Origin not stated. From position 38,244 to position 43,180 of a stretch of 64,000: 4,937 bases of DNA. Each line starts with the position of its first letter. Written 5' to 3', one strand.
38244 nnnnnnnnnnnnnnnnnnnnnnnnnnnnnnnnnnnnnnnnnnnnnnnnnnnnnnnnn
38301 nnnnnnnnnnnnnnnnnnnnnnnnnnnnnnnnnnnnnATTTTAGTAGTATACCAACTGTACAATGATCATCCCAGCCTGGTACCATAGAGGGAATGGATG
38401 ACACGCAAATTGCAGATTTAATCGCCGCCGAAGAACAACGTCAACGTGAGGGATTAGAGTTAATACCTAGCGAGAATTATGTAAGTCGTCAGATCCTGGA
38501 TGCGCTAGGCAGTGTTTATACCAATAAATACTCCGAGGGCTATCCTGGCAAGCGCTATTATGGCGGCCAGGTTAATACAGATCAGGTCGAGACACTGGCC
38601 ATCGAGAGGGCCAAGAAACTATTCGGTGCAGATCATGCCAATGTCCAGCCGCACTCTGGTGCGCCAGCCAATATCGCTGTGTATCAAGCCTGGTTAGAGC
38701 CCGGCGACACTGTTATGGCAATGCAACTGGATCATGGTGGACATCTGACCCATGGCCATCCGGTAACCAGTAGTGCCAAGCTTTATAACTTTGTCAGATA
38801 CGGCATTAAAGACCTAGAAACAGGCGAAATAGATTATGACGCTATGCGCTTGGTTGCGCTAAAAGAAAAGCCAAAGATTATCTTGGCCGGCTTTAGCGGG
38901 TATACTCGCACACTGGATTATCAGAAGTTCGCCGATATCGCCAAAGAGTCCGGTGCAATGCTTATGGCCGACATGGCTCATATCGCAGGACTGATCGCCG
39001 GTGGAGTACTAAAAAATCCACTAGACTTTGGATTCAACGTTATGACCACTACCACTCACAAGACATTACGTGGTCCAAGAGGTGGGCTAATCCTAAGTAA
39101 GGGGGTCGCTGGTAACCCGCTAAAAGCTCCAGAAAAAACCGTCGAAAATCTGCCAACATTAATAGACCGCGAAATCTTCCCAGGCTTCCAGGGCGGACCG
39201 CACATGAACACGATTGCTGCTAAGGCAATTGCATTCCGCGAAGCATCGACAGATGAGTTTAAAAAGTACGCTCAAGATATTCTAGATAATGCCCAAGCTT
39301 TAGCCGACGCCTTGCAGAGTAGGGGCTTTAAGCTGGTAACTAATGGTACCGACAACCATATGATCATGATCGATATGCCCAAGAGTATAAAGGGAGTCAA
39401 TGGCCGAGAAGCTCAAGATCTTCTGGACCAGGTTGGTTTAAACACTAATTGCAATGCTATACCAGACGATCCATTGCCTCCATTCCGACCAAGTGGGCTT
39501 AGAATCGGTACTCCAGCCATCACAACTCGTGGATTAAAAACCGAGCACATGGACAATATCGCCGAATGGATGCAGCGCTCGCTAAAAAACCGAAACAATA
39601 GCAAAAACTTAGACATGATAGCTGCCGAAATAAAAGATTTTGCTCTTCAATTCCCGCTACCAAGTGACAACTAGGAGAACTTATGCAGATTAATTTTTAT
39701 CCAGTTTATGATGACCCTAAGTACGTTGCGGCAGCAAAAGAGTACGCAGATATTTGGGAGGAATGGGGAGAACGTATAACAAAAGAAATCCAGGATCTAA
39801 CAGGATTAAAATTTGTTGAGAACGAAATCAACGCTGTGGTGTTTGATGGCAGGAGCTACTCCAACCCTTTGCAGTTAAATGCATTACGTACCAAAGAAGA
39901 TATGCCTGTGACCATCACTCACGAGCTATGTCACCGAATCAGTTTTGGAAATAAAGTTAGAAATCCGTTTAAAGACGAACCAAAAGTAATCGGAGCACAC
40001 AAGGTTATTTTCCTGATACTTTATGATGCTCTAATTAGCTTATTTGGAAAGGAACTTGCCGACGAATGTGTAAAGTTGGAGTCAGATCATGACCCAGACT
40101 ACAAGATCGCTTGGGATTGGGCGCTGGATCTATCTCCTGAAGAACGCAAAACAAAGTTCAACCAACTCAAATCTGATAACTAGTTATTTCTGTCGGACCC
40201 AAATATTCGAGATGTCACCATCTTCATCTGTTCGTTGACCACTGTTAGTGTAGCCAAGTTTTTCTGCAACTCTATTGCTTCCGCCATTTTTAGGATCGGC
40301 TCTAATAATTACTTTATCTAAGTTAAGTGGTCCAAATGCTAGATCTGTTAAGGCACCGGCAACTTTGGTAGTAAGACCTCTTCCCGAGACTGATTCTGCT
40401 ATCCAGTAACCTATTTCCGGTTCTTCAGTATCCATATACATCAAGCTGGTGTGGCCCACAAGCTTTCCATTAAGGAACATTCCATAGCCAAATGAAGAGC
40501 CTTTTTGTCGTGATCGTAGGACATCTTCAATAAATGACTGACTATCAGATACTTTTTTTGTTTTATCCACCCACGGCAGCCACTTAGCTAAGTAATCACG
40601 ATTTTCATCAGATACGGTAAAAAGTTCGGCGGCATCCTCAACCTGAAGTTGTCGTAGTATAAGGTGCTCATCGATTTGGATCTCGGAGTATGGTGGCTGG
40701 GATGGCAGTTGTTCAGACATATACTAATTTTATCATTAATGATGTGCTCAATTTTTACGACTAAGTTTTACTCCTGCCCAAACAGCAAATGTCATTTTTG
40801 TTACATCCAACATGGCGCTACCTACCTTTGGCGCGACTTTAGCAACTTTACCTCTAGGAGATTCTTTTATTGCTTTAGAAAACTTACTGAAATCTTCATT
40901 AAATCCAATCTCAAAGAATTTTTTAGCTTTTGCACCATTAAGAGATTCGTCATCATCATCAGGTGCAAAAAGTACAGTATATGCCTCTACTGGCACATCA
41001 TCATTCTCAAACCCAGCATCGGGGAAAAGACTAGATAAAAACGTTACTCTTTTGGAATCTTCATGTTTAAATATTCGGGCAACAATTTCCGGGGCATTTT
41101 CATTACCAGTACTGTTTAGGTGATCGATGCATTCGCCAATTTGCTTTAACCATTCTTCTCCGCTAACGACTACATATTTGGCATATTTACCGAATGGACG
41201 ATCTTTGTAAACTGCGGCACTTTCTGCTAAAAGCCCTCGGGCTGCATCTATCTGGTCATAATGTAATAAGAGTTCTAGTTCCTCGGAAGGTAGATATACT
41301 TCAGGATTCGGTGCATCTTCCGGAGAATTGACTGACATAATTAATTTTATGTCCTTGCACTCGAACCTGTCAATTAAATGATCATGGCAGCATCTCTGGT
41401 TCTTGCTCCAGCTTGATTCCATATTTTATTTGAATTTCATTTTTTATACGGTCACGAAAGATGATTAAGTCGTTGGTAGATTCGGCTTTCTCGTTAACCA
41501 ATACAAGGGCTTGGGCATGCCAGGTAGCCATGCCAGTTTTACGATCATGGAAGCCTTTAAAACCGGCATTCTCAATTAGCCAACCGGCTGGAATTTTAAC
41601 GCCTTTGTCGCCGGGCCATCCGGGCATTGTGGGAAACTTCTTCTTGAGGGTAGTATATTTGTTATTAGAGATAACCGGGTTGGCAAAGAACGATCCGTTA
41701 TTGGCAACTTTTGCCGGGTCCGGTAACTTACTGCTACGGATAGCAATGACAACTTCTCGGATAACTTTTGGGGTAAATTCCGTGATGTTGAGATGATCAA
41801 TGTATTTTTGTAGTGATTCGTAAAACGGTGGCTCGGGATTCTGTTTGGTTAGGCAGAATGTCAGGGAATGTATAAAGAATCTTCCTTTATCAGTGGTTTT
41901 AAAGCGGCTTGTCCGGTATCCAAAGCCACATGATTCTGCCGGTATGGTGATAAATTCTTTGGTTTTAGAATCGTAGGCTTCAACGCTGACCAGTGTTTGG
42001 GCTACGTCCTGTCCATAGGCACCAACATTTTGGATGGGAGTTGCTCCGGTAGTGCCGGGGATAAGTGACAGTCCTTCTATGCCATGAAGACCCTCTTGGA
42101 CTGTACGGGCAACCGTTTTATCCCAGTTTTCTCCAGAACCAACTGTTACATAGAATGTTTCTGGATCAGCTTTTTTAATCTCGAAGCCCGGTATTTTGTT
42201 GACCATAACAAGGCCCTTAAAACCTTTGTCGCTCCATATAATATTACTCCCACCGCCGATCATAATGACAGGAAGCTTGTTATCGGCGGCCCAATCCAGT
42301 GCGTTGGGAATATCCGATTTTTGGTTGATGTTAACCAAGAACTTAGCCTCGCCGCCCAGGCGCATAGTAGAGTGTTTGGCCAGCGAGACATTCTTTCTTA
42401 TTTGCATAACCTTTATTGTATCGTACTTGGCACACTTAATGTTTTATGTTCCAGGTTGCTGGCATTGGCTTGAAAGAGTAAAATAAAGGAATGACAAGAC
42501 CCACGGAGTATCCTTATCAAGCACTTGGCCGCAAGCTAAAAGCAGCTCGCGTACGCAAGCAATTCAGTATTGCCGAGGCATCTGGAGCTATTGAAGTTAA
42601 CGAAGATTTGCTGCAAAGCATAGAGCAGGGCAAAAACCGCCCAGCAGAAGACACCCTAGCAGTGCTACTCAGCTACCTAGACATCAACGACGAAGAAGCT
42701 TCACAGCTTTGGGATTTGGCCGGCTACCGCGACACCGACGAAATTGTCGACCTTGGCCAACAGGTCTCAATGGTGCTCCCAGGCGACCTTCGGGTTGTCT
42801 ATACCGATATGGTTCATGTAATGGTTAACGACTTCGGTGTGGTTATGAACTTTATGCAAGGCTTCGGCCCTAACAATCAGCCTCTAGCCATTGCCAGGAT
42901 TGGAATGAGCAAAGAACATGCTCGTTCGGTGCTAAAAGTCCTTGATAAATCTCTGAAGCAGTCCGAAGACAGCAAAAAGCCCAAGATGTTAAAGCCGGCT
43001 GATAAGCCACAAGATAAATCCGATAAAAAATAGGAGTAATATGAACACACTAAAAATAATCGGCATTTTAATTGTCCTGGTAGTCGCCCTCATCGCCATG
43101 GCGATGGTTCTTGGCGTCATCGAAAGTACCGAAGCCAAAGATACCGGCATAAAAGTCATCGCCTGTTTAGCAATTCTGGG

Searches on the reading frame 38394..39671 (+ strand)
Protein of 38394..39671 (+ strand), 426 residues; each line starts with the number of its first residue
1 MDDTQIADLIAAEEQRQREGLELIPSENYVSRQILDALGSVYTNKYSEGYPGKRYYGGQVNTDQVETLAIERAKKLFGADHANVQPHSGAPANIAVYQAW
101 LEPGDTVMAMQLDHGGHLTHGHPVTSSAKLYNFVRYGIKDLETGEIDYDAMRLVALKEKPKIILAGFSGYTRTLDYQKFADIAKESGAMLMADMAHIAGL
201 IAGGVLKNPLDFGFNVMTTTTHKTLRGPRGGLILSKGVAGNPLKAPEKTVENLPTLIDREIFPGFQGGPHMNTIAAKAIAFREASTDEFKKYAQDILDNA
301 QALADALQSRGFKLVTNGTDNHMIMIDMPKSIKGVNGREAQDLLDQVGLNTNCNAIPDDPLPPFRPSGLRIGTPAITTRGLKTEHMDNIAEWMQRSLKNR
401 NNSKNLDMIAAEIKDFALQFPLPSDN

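Call 18: search_protein_families(library=pfam, proteins=[window:38394-39671:+], max_evalue=0.001)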
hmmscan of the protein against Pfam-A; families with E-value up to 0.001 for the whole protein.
window:38394-39671:+ (426 aa): 2 families
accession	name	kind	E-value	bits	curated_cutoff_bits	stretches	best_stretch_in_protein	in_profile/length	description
PF00464.25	SHMT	-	6.9e-153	509.4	27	1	2-393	4-399/399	Serine hydroxymethyltransferase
PF00155.27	Aminotran_1_2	-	1.1e-08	35.1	19.7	1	71-379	49-352/361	Aminotransferase class I and II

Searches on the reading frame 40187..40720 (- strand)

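Call 18: search_protein_families(library=pfam, proteins=[window:40187-40720:-], max_evalue=0.001)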
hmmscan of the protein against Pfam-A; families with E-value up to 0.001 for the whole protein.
window:40187-40720:- (178 aa): 2 families
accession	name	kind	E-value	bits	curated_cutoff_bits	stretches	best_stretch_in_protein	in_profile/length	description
PF13302.13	Acetyltransf_3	-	4.9e-27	95.7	25.4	1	20-158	2-138/138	Acetyltransferase (GNAT) domain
PF00583.31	Acetyltransf_1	-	2e-07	31.7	20.7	1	59-157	16-116/116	Acetyltransferase (GNAT) family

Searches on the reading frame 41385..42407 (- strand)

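Call 18: search_protein_families(library=pfam, proteins=[window:41385-42407:-], max_evalue=0.001)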
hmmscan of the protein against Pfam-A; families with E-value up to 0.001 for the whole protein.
window:41385-42407:- (341 aa): 2 families
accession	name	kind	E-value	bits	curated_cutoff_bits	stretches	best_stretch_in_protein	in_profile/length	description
PF02873.21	MurB_C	-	1.2e-18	67.6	27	1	216-339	2-98/99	UDP-N-acetylenolpyruvoylglucosamine reductase, C-terminal domain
PF01565.28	FAD_binding_4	-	1.2e-18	67.6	26.4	1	23-147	3-131/139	FAD binding domain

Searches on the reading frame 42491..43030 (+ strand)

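Call 18: search_protein_families(library=pfam, proteins=[window:42491-43030:+], max_evalue=0.001)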
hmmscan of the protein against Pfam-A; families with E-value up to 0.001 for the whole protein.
window:42491-43030:+ (180 aa): 2 families
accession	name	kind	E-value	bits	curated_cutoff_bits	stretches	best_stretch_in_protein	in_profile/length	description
PF13560.12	HTH_31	-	5.3e-08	33.5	27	1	11-71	1-62/64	Helix-turn-helix domain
PF11950.13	DUF3467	-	0.0001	22.7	25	1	100-160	24-85/92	Protein of unknown function (DUF3467)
